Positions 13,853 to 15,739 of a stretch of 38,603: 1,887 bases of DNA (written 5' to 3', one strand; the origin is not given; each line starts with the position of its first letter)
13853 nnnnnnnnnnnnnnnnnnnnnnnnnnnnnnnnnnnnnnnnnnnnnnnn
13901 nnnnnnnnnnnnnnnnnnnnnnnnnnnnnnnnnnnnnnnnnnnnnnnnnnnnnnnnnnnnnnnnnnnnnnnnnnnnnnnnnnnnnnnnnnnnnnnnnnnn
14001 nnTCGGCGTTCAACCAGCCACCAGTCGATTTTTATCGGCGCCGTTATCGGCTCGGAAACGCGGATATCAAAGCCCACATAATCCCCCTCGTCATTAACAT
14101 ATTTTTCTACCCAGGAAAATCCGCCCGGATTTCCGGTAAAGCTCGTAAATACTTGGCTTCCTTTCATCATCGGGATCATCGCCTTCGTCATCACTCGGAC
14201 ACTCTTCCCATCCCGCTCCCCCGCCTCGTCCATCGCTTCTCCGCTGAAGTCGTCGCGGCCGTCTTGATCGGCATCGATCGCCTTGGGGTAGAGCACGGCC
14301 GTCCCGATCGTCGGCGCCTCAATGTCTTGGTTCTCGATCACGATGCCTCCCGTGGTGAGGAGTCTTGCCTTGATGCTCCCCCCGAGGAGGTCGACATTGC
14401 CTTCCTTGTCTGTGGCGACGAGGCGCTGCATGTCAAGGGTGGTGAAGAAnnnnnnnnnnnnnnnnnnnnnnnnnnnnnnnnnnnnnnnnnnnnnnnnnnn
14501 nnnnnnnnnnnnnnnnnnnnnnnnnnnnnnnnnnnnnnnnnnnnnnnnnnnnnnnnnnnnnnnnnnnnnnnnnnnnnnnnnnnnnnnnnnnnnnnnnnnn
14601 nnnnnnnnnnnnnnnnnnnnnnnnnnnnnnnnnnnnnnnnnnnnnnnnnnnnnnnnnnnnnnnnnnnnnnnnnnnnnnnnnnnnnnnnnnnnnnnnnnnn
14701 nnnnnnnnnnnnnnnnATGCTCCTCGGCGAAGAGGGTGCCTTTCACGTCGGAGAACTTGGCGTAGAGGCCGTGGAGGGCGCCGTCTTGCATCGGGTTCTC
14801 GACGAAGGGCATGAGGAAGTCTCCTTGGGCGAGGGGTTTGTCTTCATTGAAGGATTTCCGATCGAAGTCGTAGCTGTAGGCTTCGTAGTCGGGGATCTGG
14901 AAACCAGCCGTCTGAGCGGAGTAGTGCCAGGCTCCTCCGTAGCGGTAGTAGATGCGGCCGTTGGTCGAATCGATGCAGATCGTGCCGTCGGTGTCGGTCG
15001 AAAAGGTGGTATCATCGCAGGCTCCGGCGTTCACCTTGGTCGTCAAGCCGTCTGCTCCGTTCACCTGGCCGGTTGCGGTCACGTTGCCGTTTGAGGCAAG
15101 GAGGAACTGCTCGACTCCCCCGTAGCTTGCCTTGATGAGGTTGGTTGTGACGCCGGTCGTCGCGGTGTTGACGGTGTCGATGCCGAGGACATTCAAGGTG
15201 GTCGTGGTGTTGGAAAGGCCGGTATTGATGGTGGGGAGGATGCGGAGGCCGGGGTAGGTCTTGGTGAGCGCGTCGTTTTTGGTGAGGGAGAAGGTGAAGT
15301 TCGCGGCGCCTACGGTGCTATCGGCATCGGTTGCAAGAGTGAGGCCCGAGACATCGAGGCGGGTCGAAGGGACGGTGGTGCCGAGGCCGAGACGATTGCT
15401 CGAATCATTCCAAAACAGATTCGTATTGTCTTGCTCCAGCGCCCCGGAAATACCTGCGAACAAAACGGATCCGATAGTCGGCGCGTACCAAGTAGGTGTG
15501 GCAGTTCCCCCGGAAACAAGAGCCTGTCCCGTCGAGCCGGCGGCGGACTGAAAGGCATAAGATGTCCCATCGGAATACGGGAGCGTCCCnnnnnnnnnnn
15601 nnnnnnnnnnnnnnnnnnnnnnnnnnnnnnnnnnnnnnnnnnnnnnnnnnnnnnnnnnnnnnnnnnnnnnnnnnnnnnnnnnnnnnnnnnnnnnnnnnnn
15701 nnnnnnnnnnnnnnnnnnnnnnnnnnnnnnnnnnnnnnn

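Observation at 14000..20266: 2088-aa fibre-like giant surface protein with mosaic tail-fibre / adhesin architecture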

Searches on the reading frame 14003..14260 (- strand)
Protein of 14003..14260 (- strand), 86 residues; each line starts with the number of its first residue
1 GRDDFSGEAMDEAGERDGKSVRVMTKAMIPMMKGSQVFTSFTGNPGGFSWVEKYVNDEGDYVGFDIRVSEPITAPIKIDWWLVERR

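Call 93: search_solved_structures(query=A10, max_evalue=10, show_alignments=3)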
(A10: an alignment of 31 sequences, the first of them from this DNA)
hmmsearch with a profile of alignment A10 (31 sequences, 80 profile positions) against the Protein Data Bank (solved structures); distinct sequences matched with E-value up to 10: 15.
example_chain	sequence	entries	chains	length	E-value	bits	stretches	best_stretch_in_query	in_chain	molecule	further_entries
7eea_A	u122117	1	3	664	0.0014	21.5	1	9-68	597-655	Short-tailed cyanophage tailspike receptor-binding domain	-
9h3g_AN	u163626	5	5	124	0.11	15.4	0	49-70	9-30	Large ribosomal subunit protein eL22z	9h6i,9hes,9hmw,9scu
4jxk_A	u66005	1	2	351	0.16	14.8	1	3-48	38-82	oxidoreductase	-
2k24_A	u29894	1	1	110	0.2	14.5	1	3-50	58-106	Putative uncharacterized protein Ta0956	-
2jmk_A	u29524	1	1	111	0.21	14.5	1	3-50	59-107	Hypothetical protein Ta0956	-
2qxy_A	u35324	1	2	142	0.24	14.3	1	33-72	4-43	Response regulator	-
6ndx_B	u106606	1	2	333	0.39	13.6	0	1-28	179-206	Flagellar hook protein FlgE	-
2boi_A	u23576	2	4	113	0.71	12.8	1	7-52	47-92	CV-IIL LECTIN | LECTIN CV-IIL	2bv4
8ck1_A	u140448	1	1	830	0.85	12.5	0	30-73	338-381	Tail Nozzle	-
1zof_A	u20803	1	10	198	0.85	12.5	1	35-74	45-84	alkyl hydroperoxide-reductase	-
7lkb_L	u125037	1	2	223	0.88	12.5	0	53-72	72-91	m42.127 Fab light chain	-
7lkg_B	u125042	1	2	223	0.94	12.4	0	53-72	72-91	m43.151 Fab Light chain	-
3h80_A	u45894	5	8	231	1.2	12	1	29-62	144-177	Heat shock protein 83-1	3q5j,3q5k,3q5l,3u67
2akp_A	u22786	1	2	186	1.3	12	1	33-65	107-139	ATP-dependent molecular chaperone HSP82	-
7c7u_A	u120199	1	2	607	6.7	9.7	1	6-50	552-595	Biofilm-associated surface protein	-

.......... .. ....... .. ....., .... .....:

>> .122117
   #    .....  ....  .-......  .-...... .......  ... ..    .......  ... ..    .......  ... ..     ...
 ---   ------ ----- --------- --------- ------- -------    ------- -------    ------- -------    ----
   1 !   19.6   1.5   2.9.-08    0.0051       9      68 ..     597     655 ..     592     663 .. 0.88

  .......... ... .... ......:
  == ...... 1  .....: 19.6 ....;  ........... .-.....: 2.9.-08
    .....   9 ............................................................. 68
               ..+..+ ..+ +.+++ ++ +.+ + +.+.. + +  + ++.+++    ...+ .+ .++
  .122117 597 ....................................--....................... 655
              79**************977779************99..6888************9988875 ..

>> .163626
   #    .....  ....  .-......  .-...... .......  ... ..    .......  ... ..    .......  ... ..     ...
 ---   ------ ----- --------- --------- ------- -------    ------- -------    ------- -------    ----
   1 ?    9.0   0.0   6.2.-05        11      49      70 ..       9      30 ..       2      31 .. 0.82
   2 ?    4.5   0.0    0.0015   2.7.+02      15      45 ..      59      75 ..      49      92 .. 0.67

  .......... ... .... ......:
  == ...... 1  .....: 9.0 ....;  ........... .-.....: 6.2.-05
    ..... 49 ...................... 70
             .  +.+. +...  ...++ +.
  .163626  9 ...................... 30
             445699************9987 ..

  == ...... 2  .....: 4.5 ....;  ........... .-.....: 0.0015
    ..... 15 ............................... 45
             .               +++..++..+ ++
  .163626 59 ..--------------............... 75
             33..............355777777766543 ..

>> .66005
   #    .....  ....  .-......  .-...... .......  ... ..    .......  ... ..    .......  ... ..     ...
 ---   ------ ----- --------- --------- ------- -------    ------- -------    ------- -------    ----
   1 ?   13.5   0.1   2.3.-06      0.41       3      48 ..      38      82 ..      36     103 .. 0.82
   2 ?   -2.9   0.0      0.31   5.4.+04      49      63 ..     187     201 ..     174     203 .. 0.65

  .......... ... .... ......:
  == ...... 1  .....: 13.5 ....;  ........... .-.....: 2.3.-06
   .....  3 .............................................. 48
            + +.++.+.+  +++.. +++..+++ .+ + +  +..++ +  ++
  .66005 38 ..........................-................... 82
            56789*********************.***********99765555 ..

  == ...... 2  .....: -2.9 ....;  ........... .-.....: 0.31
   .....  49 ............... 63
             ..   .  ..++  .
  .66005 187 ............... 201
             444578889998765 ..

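Call 94: search_protein_families(library=pfam, alignment_id=A10, max_evalue=1)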
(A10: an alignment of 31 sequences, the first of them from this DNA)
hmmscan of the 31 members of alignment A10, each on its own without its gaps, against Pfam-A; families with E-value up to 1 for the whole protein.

A. member 1, seq(86 aa): 1 family
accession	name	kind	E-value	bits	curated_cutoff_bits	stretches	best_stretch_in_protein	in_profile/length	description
PF16430.10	DUF5027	-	0.21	11.7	25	1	40-82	90-129/159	Domain of unknown function (DUF5027)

B. families by the number of members that match (of 31 scanned): 16 families
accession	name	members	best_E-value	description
PF24146.1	K1-lyase_C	13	2.6e-08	K1 capsule-specific polysaccharide lyase, C-terminal domain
PF09458.16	H_lectin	11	1.6e-06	H-type lectin domain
PF19912.4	DUF6385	1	0.0095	Domain of unknown function (DUF6385)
PF04717.18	Phage_base_V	1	0.011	Type VI secretion system/phage-baseplate injector OB domain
PF08533.16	Glyco_hydro_42C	1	0.016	Beta-galactosidase C-terminal domain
PF19376.4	DUF5951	1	0.051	Family of unknown function (DUF5951)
PF23009.1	UBC_like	1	0.09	Ubiquitin conjugating domain-like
PF12969.12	DUF3857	1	0.1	Domain of Unknown Function with PDB structure (DUF3857)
PF00552.27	IN_DBD_C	1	0.11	Integrase DNA binding domain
PF24058.1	DUF7359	1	0.11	Domain of unknown function (DUF7359)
PF04876.17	Tenui_NCP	1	0.12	Tenuivirus major non-capsid protein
PF19524.4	DUF6054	1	0.13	Family of unknown function (DUF6054)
PF02124.21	Marek_A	1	0.14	Marek's disease glycoprotein A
PF09076.15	Crystall_2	1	0.16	Beta/Gamma crystallin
PF21882.2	Gp53-like_C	1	0.19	Putative tail fiber protein gp53-like, C-terminal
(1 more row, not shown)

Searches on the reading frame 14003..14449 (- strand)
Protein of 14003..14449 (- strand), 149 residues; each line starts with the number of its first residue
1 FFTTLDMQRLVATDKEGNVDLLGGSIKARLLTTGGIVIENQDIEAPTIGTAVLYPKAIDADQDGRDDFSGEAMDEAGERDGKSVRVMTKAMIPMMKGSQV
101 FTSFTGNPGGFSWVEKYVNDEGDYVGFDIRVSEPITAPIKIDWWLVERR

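Call 67: search_protein_families(library=pfam, max_evalue=10, proteins=[window:14003-14449:-])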
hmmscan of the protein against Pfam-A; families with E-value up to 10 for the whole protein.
seq(149 aa): 0 families

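Call 104: search_protein_families(library=phrogs, max_evalue=0.1, proteins=[window:14003-14449:-])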
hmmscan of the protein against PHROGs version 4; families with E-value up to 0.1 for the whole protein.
seq(149 aa): 0 families

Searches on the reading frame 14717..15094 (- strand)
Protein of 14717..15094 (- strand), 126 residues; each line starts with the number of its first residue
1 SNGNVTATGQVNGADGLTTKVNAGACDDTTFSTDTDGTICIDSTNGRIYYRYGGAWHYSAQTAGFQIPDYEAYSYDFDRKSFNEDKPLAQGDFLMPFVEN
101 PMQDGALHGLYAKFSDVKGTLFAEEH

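Call 67: search_protein_families(library=pfam, max_evalue=10, proteins=[window:14717-15094:-])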
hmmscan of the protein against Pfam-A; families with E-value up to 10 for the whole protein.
seq(126 aa): 0 families

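Call 83: find_related_loci(query=A8, collection=viral_contigs, flank=6000)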
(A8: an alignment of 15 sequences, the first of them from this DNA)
Query A8 (108 aa) in viral_contigs; peptide patterns used: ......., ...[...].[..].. (x = any residue, [..] = any of these).
63 stretches matched a pattern; 1 encode a relative of the query (tblastn E <= 1e-3); 1 distinct loci.
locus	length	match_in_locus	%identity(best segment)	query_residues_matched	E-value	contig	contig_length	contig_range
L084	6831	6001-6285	43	3-103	1e-21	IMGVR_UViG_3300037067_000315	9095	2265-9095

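Call 84: search_solved_structures(query=A8, max_evalue=10, show_alignments=1)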
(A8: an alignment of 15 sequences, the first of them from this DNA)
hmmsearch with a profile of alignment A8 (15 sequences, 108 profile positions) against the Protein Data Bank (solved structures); distinct sequences matched with E-value up to 10: 4.
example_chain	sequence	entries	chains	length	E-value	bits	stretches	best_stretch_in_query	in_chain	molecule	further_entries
6v81_A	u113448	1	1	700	0.027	17.6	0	4-39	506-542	Probable TonB-dependent receptor YncD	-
9c4o_A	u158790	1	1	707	0.028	17.6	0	4-39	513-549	Pyrroloquinoline quinone transporter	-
1azz_A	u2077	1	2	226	0.33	14.1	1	12-33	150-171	COLLAGENASE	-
7y1u_A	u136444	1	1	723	0.47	13.6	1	13-67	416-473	Isocitrate dehydrogenase [NADP]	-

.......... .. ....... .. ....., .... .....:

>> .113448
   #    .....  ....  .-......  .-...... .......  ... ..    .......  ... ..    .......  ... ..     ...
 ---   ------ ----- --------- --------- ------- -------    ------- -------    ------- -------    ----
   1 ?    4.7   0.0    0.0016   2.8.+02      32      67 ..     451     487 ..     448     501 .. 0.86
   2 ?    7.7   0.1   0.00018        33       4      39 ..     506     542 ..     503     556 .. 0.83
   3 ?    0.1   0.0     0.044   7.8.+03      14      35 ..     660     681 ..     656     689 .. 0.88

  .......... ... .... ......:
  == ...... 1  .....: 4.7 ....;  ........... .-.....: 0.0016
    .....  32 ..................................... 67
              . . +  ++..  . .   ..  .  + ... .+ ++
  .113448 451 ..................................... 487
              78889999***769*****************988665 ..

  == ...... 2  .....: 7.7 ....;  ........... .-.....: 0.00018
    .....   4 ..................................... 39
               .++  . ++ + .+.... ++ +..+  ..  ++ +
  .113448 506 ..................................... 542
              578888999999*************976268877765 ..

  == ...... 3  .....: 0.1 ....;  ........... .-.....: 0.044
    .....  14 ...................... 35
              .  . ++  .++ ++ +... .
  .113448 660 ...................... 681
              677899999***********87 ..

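Call 96: search_protein_families(library=pfam, alignment_id=A8, max_evalue=1)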
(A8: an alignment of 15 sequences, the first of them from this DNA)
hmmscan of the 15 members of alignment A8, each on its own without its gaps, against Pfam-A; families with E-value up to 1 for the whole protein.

A. member 1, seq(108 aa): 0 families

B. families by the number of members that match (of 15 scanned): 17 families
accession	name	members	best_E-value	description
PF13248.11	Zn_ribbon_3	2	0.0063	zinc-ribbon domain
PF06462.18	Hyd_WA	2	0.041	Propeller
PF21229.3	TdIF1_2nd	1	0.0029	TdIF1, C-terminal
PF13240.11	Zn_Ribbon_1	1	0.0087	zinc-ribbon domain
PF08209.17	Sgf11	1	0.015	Sgf11 (transcriptional regulation protein)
PF24460.1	DUF7575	1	0.023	Domain of unknown function (DUF7575)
PF14169.11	YdjO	1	0.036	Cold-inducible protein YdjO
PF14446.12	Prok-RING_1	1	0.054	Prokaryotic RING finger family 1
PF22416.2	Lmo2445-like_C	1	0.076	Lmo2445-like, C-terminal domain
PF02892.21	zf-BED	1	0.087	BED zinc finger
PF18866.6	CxC7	1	0.1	CxC7 like cysteine cluster associated with KDZ transposases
PF20192.3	DUF6555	1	0.14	Family of unknown function (DUF6555)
PF23903.1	Phage_zn_bind_2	1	0.14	Phage zinc binding domain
PF17915.7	zf_Rg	1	0.15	Reverse gyrase zinc finger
PF04423.19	Rad50_zn_hook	1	0.25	Rad50 zinc hook motif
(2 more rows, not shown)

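Call 104: search_protein_families(library=phrogs, max_evalue=0.1, proteins=[window:14717-15094:-])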
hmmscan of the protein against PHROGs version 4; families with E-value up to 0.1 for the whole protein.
seq(126 aa): 0 families

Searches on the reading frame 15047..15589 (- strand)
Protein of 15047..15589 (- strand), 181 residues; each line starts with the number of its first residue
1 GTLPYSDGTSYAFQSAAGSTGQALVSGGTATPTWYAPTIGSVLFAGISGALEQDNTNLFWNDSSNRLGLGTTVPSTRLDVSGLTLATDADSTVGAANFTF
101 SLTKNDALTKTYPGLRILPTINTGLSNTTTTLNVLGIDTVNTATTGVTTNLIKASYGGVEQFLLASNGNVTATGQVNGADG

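Call 64: search_solved_structures(query=window:15047-15589:-, max_evalue=1, show_alignments=1)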
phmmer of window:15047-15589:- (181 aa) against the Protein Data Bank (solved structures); distinct sequences matched with E-value up to 1: 3.
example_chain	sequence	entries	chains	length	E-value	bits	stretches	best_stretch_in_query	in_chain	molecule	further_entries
8f70_A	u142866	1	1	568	0.0033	20.5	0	87-159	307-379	T18.1 Major pilin backbone protein T-antigen,Major pilin backbone protein T-antigen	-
2rb8_A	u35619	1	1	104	0.68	13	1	26-102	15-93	Tenascin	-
1ten_A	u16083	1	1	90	0.76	12.8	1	25-99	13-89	TENASCIN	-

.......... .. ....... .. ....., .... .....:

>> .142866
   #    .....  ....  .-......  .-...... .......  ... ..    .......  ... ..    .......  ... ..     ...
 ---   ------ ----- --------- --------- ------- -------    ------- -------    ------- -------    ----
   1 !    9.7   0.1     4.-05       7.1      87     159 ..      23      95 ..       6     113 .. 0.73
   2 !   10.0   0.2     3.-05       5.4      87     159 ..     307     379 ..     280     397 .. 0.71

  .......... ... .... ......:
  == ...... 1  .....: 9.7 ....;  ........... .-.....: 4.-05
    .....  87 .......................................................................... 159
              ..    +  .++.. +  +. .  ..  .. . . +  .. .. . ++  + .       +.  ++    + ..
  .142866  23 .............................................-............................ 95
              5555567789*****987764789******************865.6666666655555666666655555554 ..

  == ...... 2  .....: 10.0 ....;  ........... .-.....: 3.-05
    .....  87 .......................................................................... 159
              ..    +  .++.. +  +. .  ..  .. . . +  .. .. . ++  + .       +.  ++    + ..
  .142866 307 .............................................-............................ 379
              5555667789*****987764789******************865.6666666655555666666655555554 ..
